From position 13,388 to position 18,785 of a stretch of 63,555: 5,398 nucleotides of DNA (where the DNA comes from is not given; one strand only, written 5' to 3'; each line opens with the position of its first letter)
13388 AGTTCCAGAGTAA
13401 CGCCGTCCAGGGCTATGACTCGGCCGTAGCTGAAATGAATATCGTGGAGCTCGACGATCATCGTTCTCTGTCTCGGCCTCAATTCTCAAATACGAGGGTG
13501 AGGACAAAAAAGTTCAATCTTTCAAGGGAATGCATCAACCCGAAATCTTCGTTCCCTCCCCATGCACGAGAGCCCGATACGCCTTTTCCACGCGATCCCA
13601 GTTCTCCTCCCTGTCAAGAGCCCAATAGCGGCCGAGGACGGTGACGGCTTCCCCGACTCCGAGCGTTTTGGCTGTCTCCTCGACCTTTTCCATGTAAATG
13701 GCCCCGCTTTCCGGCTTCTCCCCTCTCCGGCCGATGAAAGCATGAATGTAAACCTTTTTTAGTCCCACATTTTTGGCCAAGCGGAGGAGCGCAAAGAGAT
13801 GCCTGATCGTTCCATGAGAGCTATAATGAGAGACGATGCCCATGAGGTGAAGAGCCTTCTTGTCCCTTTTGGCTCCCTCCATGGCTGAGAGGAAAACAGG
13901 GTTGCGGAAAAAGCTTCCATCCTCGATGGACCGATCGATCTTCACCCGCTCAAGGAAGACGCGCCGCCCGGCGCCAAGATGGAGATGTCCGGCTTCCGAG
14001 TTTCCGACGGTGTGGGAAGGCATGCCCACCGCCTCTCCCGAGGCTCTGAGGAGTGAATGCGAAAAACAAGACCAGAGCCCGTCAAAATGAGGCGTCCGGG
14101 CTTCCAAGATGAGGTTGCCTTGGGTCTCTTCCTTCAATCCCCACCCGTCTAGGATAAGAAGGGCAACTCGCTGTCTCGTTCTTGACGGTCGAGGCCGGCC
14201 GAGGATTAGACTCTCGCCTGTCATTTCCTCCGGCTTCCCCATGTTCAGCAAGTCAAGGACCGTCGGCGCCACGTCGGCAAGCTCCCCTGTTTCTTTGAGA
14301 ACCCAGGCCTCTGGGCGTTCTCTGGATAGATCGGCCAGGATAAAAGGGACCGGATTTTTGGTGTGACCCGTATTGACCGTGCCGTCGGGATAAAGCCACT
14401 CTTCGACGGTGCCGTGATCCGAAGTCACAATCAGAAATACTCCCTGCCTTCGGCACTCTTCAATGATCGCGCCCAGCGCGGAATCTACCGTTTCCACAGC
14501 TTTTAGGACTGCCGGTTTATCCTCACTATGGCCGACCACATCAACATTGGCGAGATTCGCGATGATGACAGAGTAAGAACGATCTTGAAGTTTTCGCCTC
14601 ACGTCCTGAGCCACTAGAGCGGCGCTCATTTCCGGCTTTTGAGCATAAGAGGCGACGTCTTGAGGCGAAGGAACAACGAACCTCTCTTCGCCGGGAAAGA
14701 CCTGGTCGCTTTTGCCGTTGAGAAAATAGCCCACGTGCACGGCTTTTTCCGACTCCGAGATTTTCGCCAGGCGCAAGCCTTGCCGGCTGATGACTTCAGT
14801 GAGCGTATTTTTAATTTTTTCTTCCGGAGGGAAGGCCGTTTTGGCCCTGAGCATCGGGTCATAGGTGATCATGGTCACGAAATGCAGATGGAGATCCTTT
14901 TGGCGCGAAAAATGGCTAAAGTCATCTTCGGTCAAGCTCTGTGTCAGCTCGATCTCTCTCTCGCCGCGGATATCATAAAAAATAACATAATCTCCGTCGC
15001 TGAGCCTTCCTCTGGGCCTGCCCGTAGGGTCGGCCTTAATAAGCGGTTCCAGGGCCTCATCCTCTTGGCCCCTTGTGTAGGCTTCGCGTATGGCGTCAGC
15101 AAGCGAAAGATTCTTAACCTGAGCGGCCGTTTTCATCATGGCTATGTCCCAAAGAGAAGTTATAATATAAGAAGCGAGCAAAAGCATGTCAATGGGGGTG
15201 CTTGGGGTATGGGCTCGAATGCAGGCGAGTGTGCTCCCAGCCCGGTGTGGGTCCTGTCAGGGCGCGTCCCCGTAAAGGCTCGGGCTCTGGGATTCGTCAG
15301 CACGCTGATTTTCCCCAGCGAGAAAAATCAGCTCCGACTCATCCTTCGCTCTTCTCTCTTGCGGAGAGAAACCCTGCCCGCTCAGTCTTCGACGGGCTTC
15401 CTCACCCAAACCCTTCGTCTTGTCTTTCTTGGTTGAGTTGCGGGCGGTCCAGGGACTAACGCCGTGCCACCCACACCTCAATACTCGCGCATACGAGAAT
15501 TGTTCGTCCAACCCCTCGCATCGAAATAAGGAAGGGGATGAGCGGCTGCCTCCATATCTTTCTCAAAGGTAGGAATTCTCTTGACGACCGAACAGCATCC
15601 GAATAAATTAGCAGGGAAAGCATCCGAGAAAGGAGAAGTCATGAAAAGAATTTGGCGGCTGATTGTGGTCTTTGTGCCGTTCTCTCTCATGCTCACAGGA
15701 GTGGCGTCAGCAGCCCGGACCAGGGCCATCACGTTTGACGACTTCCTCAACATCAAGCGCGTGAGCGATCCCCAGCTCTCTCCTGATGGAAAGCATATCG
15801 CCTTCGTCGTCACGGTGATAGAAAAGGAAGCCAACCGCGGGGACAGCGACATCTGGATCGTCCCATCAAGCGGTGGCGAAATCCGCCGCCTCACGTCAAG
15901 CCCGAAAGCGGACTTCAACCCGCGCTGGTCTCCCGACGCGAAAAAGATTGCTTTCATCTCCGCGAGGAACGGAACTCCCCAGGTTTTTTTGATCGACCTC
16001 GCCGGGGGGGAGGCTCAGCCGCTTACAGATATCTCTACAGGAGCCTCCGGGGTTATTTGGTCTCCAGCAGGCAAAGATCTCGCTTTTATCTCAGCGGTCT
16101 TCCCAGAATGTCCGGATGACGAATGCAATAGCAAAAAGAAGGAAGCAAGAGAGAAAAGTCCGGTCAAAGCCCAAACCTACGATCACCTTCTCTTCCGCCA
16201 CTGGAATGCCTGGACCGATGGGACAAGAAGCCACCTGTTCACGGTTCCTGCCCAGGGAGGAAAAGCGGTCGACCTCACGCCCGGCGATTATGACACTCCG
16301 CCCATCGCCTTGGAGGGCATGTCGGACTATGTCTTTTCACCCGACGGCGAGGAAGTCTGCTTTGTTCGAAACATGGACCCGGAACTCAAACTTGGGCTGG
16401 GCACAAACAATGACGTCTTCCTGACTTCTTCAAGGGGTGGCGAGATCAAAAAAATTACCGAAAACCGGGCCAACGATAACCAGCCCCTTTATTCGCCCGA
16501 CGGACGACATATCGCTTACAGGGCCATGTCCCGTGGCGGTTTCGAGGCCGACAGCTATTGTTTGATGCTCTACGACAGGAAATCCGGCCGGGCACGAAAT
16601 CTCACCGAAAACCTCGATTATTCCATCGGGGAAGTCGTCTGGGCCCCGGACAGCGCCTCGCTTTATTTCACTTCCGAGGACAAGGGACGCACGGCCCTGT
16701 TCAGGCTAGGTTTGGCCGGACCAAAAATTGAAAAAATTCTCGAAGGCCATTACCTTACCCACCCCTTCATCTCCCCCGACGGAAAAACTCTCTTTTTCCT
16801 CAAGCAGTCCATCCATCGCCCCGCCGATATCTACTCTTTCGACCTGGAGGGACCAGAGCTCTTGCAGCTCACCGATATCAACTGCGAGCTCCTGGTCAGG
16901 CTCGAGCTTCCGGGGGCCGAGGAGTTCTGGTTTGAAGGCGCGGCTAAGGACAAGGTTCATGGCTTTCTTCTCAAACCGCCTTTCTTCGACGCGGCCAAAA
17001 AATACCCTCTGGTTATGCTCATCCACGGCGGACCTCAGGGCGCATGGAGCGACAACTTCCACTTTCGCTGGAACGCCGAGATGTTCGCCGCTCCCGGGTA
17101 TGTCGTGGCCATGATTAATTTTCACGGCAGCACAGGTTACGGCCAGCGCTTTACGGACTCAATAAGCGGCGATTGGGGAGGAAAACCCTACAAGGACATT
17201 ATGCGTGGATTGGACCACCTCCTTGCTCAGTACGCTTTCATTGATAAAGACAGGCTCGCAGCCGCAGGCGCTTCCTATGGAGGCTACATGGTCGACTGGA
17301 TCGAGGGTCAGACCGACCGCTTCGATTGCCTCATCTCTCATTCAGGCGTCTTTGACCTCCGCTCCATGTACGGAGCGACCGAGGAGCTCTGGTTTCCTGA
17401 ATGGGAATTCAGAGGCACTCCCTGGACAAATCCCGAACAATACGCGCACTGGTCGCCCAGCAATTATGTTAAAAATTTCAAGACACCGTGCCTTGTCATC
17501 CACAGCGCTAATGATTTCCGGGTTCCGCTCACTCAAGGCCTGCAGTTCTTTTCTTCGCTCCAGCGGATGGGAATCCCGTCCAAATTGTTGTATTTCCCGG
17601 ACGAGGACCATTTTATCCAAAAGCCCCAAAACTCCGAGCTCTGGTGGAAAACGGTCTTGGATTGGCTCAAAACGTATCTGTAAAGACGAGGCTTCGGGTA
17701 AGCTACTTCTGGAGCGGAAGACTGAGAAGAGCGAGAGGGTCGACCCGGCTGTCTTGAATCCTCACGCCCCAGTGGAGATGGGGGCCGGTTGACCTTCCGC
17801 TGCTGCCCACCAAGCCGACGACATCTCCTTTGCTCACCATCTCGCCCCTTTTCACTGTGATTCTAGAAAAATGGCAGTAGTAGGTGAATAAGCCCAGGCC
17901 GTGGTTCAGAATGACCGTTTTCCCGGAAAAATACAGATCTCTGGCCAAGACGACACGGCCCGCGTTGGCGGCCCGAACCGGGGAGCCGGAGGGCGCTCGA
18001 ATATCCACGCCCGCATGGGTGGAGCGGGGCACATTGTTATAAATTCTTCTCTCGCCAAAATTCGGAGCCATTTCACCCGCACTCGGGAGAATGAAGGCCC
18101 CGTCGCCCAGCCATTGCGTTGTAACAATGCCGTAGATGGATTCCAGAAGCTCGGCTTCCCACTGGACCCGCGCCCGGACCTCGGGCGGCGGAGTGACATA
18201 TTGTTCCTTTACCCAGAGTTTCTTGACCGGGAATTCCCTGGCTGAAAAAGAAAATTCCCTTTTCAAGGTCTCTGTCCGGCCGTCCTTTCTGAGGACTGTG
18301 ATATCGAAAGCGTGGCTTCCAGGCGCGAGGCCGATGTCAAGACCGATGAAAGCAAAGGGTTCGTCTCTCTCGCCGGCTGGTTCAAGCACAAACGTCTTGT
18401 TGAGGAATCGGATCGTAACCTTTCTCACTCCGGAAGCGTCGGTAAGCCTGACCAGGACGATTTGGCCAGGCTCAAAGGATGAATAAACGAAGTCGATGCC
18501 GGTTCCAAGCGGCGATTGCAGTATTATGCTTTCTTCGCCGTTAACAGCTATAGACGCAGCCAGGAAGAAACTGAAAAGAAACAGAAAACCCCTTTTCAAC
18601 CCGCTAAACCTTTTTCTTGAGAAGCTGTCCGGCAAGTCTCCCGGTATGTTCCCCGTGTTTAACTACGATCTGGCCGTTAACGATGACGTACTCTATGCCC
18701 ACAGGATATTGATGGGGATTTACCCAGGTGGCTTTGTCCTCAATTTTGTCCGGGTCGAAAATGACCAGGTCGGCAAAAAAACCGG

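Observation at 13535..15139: Circularly permuted cofactor-independent phosphoglycerate mutase (GpmI)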

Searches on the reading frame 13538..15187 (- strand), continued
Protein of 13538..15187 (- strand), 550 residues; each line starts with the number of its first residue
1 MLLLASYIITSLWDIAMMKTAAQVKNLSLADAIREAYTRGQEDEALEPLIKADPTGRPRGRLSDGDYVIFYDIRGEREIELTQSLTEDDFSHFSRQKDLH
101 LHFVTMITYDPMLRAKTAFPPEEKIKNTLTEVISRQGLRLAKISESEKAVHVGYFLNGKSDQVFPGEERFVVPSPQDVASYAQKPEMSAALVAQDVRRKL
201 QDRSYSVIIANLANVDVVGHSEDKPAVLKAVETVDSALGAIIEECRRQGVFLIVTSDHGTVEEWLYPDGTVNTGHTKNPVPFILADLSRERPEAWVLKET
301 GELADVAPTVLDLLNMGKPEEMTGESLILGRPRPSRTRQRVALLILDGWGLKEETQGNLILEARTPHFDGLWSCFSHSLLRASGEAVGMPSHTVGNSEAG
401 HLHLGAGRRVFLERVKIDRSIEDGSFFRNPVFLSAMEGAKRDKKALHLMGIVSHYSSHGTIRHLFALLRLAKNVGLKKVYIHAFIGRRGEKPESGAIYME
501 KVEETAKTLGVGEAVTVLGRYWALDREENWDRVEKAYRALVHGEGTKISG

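Call 55: find_encoding_contigs(protein=P0126, flank=8000, max_places=1)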
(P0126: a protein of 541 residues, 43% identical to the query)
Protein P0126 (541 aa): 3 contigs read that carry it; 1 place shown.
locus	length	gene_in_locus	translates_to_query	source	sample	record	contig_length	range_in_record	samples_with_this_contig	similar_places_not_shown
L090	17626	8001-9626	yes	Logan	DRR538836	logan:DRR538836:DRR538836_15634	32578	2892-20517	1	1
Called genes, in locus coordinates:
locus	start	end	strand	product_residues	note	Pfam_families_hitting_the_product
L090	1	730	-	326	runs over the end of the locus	PF02951:GSH-S_N, PF02955:GSH-S_ATP, PF14398:ATPgrasp_YheCD (weak)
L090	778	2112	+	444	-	PF04107:GCS2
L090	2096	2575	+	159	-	PF02577:BFN_dom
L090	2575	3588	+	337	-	PF01351:RNase_HII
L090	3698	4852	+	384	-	PF07690:MFS_1, PF12832:MFS_1_like, PF11700:ATG22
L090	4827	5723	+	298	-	PF02899:Phage_int_SAM_1, PF00589:Phage_integrase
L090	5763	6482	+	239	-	-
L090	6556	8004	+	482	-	PF00342:PGI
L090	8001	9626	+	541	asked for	PF06415:iPGM_N, PF01676:Metalloenzyme, PF01663:Phosphodiest (weak), PF00884:Sulfatase (weak), PF01676:Metalloenzyme, PF06415:iPGM_N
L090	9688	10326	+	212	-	PF02163:Peptidase_M50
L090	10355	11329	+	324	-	PF00579:tRNA-synt_1b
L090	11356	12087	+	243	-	PF02616:SMC_ScpA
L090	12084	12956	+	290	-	PF04079:SMC_ScpB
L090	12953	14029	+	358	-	PF01817:CM_2, PF00800:PDT, PF01842:ACT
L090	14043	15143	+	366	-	PF00155:Aminotran_1_2, PF00266:Aminotran_5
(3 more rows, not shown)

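Call 66: list_cluster_members(proteins=[P0232, P0237, P0193, P0123, P0125, P0128, P0182, P0130, P0131, P0134])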
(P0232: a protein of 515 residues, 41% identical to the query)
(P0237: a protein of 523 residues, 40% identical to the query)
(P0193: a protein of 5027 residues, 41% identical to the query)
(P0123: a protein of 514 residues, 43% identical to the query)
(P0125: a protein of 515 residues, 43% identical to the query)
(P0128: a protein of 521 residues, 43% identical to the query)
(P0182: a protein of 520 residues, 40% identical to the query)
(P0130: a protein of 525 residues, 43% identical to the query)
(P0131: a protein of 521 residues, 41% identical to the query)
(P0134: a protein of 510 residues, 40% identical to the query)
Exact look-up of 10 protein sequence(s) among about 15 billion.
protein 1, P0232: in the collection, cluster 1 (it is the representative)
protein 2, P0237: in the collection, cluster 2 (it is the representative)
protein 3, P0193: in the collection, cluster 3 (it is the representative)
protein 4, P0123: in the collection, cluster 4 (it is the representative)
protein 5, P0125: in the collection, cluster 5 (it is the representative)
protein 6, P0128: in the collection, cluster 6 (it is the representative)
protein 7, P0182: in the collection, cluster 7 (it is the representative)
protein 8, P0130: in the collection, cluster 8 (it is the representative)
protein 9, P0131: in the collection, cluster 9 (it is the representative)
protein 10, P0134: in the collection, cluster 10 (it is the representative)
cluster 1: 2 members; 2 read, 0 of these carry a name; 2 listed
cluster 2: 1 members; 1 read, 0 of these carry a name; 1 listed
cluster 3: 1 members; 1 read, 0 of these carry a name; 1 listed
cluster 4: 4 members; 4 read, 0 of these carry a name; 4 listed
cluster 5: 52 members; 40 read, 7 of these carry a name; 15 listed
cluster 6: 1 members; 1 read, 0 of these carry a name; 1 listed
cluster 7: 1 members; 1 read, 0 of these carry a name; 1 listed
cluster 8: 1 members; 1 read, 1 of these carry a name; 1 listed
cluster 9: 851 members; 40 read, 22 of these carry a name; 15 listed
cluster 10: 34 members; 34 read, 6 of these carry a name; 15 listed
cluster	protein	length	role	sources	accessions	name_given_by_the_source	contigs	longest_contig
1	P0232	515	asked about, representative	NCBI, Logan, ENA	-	-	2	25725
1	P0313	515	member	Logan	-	-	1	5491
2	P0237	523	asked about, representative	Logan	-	-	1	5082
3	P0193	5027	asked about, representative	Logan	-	-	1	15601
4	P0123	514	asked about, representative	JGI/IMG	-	-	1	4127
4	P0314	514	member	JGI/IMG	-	-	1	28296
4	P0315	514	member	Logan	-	-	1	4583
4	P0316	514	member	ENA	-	-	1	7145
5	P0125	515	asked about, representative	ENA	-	-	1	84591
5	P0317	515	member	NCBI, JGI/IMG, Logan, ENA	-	2,3-bisphosphoglycerate-independent phosphoglycerate mutase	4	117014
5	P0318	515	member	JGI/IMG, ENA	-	2,3-bisphosphoglycerate-independent phosphoglycerate mutase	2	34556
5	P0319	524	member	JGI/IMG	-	2,3-bisphosphoglycerate-independent phosphoglycerate mutase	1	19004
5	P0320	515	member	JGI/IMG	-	2,3-bisphosphoglycerate-independent phosphoglycerate mutase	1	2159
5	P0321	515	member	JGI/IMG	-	2,3-bisphosphoglycerate-independent phosphoglycerate mutase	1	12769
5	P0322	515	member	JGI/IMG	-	2,3-bisphosphoglycerate-independent phosphoglycerate mutase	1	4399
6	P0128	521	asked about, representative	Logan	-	-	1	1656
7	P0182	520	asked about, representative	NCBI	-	-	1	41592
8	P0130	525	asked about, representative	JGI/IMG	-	2,3-bisphosphoglycerate-independent phosphoglycerate mutase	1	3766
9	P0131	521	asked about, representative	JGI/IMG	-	2,3-bisphosphoglycerate-independent phosphoglycerate mutase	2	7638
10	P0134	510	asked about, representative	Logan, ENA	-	-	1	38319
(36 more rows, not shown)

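Call 68: search_protein_families(library=pfam, proteins=[P0123], max_evalue=0.001)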
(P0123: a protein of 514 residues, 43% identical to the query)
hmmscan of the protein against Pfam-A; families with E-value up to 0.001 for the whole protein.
P0123 (514 aa): 2 families
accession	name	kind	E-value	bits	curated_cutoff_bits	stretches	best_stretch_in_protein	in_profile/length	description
PF06415.18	iPGM_N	-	2.3e-83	279.4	27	1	85-300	1-216/217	BPG-independent PGAM N-terminus (iPGM_N)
PF01676.23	Metalloenzyme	-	1.5e-79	267.5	24.3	1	10-501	4-251/252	Metalloenzyme superfamily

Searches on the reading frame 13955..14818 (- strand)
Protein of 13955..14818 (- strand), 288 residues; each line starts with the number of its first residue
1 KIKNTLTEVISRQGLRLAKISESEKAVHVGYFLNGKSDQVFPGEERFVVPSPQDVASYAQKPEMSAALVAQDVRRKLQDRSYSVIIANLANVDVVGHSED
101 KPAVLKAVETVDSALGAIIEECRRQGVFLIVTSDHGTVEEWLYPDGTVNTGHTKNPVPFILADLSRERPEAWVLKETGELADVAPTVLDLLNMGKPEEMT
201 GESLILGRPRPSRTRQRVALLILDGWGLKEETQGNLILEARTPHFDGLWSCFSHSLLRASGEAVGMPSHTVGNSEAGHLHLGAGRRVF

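Call 68: search_protein_families(library=pfam, proteins=[window:13955-14818:-], max_evalue=0.001)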
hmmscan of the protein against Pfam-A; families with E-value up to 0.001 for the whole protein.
window:13955-14818:- (288 aa): 3 families
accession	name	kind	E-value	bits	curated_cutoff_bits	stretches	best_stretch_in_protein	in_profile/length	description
PF01676.23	Metalloenzyme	-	9.3e-57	192.8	24.3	2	2-193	68-250/252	Metalloenzyme superfamily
PF01663.27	Phosphodiest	-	9.7e-10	39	23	1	74-139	157-223/342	Type I phosphodiesterase / nucleotide pyrophosphatase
PF00884.28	Sulfatase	-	4.8e-05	23.3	25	1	100-192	202-300/301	Sulfatase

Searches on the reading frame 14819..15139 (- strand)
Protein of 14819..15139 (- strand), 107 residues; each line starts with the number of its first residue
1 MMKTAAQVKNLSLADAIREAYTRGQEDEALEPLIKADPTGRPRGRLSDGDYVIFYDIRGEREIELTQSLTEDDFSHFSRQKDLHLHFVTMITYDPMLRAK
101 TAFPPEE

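Call 68: search_protein_families(library=pfam, proteins=[window:14819-15139:-], max_evalue=0.001)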
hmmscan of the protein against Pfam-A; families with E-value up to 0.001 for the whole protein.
window:14819-15139:- (107 aa): 1 family
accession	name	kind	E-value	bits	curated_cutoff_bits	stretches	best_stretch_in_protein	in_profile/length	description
PF06415.18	iPGM_N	-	2.4e-17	63.6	27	1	7-94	130-216/217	BPG-independent PGAM N-terminus (iPGM_N)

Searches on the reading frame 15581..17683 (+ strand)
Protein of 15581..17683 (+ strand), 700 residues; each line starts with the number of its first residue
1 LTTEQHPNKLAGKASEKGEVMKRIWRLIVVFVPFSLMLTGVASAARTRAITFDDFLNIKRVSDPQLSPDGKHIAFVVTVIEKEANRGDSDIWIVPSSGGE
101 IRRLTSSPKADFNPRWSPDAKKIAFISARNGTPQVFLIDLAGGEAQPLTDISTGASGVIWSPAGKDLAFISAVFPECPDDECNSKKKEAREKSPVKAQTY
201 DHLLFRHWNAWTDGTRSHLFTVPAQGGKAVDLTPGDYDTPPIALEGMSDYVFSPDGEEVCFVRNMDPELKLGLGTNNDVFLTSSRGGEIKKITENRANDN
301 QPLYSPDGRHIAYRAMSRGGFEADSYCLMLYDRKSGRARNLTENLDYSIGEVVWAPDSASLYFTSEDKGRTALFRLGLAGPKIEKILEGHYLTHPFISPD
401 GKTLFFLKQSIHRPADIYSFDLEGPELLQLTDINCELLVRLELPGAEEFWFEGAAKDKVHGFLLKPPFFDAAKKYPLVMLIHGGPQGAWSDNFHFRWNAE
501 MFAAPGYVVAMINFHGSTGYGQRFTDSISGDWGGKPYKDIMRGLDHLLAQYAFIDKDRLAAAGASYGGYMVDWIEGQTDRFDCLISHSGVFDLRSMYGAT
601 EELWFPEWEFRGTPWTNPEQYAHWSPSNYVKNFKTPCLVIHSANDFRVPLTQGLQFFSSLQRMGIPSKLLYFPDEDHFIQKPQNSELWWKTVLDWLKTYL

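Call 13: search_protein_families(library=pfam, proteins=[window:15581-17683:+], max_evalue=0.0001)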
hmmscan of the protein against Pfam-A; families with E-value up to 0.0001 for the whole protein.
window:15581-17683:+ (700 aa): 6 families
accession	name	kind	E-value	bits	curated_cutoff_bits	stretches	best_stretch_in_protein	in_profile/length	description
PF00326.27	Peptidase_S9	-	5.2e-65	219.4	22.6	1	494-700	2-210/213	Prolyl oligopeptidase family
PF07676.18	PD40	-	9.4e-27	92.8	20.9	1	102-136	2-37/38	WD40-like Beta Propeller Repeat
PF20434.5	BD-FAE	-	7e-12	45.7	26.8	1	472-659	10-214/215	BD-FAE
PF00930.27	DPPIV_N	-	2.1e-08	33.8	22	0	67-150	1-80/354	Dipeptidyl peptidase IV (DPP IV) N-terminal region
PF25174.1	Beta-prop_THOC3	-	2.3e-05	24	305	0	289-368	82-151/272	THOC3 beta-propeller domain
PF19283.4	APEH_N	-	7.4e-05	22.4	23.1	0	130-166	197-235/274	Acylamino-acid-releasing enzyme, N-terminal domain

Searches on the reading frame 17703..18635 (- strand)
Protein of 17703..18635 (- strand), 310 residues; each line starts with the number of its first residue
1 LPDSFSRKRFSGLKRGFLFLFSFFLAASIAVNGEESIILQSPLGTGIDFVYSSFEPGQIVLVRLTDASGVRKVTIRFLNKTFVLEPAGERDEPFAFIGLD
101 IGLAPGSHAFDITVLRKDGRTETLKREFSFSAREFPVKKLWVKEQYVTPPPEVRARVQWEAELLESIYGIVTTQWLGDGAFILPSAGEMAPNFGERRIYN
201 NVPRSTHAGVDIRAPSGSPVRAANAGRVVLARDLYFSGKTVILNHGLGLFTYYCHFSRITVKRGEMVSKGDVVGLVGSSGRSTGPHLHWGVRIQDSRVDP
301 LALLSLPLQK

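Call 13: search_protein_families(library=pfam, proteins=[window:17703-18635:-], max_evalue=0.0001)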
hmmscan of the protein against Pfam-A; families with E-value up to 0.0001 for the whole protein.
window:17703-18635:- (310 aa): 1 family
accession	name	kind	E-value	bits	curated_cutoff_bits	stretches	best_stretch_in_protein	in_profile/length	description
PF01551.29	Peptidase_M23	-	1.4e-31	108.9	28.7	1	206-300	2-96/96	Peptidase family M23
